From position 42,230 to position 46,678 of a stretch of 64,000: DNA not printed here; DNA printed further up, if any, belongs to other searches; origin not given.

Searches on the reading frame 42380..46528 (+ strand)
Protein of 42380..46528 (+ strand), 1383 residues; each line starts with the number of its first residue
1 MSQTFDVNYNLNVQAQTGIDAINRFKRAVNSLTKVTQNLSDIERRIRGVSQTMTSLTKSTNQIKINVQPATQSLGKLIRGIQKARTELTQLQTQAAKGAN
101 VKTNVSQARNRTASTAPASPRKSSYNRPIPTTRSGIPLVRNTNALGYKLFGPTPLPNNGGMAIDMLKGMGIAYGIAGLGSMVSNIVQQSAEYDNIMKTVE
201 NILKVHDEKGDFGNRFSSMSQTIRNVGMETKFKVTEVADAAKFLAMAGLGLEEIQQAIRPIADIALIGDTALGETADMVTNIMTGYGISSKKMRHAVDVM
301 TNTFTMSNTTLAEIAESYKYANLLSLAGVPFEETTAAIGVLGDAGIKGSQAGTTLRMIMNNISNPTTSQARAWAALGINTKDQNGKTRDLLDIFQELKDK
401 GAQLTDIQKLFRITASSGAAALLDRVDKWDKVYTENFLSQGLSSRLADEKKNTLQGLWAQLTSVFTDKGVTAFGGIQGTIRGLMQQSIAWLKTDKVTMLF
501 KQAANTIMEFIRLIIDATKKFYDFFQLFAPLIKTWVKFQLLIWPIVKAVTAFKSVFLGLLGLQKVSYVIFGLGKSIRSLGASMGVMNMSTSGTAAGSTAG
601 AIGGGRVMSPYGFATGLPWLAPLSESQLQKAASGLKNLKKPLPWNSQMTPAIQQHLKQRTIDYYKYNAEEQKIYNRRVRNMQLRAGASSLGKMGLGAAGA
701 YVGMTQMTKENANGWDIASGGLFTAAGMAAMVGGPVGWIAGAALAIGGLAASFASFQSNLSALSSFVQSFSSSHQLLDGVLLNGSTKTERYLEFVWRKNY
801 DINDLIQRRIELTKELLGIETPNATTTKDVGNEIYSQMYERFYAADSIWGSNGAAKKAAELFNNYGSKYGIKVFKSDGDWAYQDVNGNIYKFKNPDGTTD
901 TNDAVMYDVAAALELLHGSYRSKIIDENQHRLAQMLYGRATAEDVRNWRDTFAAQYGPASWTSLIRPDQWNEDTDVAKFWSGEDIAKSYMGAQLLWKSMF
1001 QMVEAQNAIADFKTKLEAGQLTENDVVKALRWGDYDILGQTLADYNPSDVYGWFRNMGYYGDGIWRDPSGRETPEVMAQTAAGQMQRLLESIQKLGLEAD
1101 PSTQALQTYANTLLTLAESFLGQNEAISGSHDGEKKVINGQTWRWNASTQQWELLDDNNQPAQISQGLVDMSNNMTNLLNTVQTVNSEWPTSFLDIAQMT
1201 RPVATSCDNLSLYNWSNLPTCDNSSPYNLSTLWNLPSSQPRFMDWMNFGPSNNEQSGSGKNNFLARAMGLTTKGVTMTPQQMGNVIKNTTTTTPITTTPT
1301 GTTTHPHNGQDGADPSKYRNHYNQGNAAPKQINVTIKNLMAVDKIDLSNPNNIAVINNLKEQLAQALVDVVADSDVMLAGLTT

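Call 84: search_protein_families(library=phrogs, proteins=[window:42380-46528:+], max_evalue=0.00001)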
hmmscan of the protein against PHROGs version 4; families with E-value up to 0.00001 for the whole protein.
window:42380-46528:+ (1383 aa): 19 families
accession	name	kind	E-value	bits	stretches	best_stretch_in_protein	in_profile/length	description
phrog_28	-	tail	4.1e-57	195.6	1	21-749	156-671/1228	tail length tape measure protein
phrog_1533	-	tail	1.6e-47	162.8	1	169-751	235-667/1688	tail length tape measure protein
phrog_991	-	tail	9.5e-47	160.4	1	24-880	129-804/1966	tail length tape measure protein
phrog_9696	-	tail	3e-46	158.8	1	172-455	65-327/1415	tail length tape measure protein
phrog_1272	-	tail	6.2e-46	157.8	1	175-766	249-682/1606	tail length tape measure protein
phrog_4704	-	tail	5.2e-42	145.3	1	169-470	202-501/625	tail length tape measure protein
phrog_5218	-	unknown function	1.9e-38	133.3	1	11-474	112-483/1599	-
phrog_167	-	tail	8.7e-37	127.4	1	24-1187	110-883/1555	tail length tape measure protein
phrog_16692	-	unknown function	3e-29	103.1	1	21-404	28-393/1107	-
phrog_5493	-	tail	3.6e-27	96.1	1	223-412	98-288/1102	tail length tape measure protein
phrog_37649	-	tail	1.5e-25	89.7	1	178-432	447-696/2006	tail length tape measure protein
phrog_19074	-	unknown function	1.8e-25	90.1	1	175-400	141-361/1384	-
phrog_28420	-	tail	2.2e-23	83.3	1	204-390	67-254/906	tail length tape measure protein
phrog_38390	-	tail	3.1e-22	79.5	1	169-411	40-277/1029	tail length tape measure protein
phrog_1293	-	tail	1.7e-20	73.5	1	23-470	32-479/1424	tail length tape measure protein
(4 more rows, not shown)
